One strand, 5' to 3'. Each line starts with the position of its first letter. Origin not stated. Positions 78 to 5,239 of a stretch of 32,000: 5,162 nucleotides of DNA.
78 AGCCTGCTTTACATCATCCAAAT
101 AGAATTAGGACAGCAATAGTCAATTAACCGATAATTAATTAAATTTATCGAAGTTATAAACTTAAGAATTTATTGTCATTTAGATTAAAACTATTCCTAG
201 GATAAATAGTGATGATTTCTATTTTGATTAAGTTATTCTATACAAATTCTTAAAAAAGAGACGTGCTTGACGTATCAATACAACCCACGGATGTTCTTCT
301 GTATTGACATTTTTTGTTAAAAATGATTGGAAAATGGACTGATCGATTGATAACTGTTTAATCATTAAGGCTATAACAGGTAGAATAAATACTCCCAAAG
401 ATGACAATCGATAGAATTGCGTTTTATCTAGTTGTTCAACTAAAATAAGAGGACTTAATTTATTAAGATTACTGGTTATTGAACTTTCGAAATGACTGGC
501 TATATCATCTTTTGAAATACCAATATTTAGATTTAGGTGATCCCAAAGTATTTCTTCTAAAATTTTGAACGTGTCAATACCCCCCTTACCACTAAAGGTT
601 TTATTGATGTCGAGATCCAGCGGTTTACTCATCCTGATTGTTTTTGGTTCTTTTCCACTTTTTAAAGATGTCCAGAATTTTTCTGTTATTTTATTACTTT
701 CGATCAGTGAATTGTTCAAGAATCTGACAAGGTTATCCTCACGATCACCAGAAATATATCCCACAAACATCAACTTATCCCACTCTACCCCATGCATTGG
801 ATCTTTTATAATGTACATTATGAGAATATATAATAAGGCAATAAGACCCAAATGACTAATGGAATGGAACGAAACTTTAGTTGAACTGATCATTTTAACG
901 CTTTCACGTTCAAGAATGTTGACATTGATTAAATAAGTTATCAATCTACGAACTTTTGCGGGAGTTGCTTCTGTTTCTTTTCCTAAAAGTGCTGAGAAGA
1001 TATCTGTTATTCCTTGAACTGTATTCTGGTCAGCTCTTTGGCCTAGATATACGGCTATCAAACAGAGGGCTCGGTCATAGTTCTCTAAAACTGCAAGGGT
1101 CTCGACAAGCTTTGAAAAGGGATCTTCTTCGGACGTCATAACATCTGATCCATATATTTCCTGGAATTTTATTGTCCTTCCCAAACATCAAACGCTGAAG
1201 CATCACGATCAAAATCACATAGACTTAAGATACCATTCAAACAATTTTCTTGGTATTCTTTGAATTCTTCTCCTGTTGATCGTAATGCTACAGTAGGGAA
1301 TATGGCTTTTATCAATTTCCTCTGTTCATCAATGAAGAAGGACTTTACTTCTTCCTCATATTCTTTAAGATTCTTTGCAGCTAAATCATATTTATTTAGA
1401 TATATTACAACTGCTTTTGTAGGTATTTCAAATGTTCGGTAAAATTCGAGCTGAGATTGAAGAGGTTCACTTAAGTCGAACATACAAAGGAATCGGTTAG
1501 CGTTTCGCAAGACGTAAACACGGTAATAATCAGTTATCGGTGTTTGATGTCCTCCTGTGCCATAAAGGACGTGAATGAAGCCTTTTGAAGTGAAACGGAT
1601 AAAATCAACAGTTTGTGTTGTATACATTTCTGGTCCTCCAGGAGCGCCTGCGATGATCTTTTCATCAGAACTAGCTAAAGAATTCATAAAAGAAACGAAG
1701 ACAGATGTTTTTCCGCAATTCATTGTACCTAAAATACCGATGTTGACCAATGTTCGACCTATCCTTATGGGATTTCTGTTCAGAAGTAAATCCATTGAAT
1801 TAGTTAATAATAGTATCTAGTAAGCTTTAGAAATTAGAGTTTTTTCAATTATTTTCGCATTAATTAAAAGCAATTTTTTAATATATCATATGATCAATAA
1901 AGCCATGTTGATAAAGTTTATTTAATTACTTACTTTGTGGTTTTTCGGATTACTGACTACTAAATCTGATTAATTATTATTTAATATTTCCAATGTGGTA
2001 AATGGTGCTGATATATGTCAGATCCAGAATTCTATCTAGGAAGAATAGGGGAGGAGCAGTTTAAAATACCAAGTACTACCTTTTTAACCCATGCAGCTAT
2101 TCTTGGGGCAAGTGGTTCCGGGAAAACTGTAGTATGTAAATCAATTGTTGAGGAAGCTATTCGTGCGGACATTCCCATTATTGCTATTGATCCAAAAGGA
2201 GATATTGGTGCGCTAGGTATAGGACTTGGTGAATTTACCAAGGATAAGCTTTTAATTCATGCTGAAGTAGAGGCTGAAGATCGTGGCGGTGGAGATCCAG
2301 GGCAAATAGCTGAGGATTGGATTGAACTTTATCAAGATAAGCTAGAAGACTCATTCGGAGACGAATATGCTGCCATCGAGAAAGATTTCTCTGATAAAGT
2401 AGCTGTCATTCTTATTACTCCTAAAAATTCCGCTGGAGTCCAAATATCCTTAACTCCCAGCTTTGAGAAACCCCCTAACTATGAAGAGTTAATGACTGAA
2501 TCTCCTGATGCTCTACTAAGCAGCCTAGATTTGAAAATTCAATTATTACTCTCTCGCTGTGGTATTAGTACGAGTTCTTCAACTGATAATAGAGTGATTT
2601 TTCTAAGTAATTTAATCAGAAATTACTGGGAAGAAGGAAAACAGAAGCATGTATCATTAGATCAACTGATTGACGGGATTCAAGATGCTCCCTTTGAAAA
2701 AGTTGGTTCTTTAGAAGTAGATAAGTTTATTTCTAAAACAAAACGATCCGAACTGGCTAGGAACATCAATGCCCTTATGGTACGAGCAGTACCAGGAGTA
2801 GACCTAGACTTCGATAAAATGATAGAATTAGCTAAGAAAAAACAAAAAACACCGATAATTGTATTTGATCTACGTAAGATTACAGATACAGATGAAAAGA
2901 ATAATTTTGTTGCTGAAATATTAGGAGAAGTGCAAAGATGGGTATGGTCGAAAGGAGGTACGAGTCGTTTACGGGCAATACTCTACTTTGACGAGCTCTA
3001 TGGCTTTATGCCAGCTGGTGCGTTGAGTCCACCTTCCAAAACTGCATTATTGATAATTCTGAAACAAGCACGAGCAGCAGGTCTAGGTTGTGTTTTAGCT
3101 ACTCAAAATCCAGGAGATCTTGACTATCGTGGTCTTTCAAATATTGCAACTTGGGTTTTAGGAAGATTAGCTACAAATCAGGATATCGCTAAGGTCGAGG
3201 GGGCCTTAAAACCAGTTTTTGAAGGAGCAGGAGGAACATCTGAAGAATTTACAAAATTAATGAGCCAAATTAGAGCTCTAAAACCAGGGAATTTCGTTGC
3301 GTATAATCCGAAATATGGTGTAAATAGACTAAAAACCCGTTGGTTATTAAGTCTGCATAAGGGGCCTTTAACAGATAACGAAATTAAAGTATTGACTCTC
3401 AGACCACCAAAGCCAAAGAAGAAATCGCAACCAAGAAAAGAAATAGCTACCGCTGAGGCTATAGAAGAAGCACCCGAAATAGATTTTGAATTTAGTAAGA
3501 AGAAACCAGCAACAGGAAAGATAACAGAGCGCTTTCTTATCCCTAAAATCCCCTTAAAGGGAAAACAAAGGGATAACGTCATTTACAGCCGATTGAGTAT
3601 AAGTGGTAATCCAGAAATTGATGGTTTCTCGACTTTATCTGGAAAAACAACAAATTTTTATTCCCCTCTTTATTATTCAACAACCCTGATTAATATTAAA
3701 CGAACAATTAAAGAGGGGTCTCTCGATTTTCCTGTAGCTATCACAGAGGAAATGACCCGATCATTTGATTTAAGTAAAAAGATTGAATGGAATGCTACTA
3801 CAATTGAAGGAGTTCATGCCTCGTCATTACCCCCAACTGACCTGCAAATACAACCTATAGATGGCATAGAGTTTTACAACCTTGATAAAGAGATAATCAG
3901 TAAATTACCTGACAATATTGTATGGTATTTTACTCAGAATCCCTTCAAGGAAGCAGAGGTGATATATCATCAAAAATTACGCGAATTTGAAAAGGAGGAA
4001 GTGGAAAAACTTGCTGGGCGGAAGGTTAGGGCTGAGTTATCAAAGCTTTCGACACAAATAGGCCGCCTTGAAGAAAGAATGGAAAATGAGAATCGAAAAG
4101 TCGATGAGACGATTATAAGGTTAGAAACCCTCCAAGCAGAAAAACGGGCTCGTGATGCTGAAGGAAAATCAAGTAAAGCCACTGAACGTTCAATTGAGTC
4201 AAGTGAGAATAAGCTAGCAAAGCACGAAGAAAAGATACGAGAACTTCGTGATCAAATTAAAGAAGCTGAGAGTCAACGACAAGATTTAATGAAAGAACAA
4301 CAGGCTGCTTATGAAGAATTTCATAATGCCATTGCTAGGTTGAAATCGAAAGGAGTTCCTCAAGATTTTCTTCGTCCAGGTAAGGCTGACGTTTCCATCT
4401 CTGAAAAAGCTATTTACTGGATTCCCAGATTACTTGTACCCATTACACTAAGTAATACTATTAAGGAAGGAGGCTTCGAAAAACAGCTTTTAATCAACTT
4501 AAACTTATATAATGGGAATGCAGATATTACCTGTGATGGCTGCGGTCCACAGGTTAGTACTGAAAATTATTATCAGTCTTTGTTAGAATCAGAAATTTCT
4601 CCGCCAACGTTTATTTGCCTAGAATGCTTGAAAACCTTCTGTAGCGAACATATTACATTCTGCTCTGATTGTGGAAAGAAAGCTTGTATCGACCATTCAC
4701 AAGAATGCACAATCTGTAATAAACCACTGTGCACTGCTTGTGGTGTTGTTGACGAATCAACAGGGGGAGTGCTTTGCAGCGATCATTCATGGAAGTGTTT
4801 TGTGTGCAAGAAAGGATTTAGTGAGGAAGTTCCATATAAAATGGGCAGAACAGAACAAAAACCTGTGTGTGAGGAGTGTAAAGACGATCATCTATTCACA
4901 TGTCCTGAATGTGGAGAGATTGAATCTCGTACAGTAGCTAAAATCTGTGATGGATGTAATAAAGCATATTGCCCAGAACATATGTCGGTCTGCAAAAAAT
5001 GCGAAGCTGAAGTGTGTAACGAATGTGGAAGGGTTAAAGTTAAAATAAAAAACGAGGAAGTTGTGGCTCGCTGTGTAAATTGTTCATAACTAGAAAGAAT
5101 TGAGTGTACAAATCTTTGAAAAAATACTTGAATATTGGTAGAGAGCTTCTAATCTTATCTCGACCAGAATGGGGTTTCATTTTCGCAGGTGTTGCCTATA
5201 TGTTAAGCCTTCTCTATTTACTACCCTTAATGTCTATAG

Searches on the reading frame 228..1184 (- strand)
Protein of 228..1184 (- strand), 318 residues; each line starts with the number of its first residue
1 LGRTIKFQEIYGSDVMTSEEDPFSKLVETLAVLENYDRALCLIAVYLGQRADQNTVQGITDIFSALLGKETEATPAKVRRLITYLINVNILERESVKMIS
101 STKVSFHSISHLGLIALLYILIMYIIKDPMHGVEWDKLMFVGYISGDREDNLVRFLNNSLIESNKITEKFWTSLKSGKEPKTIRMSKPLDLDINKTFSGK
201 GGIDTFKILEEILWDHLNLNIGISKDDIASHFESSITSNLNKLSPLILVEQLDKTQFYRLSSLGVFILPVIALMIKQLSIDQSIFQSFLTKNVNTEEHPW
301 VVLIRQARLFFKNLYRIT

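Call 14: search_protein_families(library=pfam, proteins=[window:228-1184:-], max_evalue=0.01)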
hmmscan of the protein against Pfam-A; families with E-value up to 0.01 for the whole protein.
window:228-1184:- (318 aa): 1 family
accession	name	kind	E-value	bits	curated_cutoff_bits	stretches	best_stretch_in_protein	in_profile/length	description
PF06971.19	Put_DNA-bind_N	-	0.0017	18.9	27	0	78-104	7-33/49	Putative DNA-binding protein N-terminus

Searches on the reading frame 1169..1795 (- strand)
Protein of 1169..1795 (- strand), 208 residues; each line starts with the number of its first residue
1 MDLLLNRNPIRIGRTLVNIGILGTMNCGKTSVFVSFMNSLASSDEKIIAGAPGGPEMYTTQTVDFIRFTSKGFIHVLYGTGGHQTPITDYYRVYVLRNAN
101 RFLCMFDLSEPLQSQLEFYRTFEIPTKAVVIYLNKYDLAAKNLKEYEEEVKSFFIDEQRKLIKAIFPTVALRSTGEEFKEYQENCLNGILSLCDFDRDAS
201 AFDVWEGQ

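Call 14: search_protein_families(library=pfam, proteins=[window:1169-1795:-], max_evalue=0.01)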
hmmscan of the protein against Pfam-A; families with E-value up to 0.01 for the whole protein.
window:1169-1795:- (208 aa): 2 families
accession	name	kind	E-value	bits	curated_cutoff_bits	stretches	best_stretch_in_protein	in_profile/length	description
PF00009.33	GTP_EFTU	-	1.7e-05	25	26.5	1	16-172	3-171/188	Elongation factor Tu GTP binding domain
PF01926.29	MMR_HSR1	-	0.003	18.1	21.9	1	19-135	2-113/113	50S ribosome-binding GTPase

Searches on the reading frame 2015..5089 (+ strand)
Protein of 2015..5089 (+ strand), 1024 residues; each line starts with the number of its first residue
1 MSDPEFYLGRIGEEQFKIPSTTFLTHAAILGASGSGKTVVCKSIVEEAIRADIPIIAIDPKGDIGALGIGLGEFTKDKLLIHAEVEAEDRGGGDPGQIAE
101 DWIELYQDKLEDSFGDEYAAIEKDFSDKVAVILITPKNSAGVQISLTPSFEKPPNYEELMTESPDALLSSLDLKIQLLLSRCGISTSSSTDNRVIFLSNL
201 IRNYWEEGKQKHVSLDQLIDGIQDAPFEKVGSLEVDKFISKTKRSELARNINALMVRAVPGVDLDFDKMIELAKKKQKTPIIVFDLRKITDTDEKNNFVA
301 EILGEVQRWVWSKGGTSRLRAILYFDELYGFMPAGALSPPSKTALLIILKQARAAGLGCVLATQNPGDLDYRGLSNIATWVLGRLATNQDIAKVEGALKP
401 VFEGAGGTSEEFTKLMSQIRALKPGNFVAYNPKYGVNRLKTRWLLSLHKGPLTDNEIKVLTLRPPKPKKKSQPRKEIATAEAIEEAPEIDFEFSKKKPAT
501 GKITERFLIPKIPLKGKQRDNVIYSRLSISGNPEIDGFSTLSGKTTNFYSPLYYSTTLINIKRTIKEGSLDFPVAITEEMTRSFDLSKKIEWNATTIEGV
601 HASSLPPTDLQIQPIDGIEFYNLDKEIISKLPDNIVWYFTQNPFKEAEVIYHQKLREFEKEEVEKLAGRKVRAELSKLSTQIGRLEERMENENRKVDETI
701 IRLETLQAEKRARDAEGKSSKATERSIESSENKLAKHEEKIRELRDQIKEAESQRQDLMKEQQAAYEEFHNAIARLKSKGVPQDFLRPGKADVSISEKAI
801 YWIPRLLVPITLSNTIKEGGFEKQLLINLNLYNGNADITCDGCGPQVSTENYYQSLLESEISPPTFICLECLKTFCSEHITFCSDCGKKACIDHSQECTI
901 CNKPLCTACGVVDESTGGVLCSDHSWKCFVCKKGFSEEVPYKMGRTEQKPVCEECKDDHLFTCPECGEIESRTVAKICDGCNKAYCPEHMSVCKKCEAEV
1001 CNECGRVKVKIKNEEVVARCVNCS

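Call 14: search_protein_families(library=pfam, proteins=[window:2015-5089:+], max_evalue=0.01)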
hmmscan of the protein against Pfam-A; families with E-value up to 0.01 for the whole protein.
window:2015-5089:+ (1024 aa): 4 families
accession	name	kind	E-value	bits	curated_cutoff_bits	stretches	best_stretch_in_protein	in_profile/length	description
PF01935.23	DUF87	-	9.3e-09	36.1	23.2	1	24-304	23-218/220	Helicase HerA, central domain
PF12846.13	AAA_10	-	0.0011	18.5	27.5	0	25-98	22-95/362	AAA-like domain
PF05872.18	HerA_C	-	0.0011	18.2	22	1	15-69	12-66/502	Helicase HerA-like C-terminal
PF01637.24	ATPase_2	-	0.003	17.9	33.2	0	187-304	44-137/225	ATPase domain predominantly from Archaea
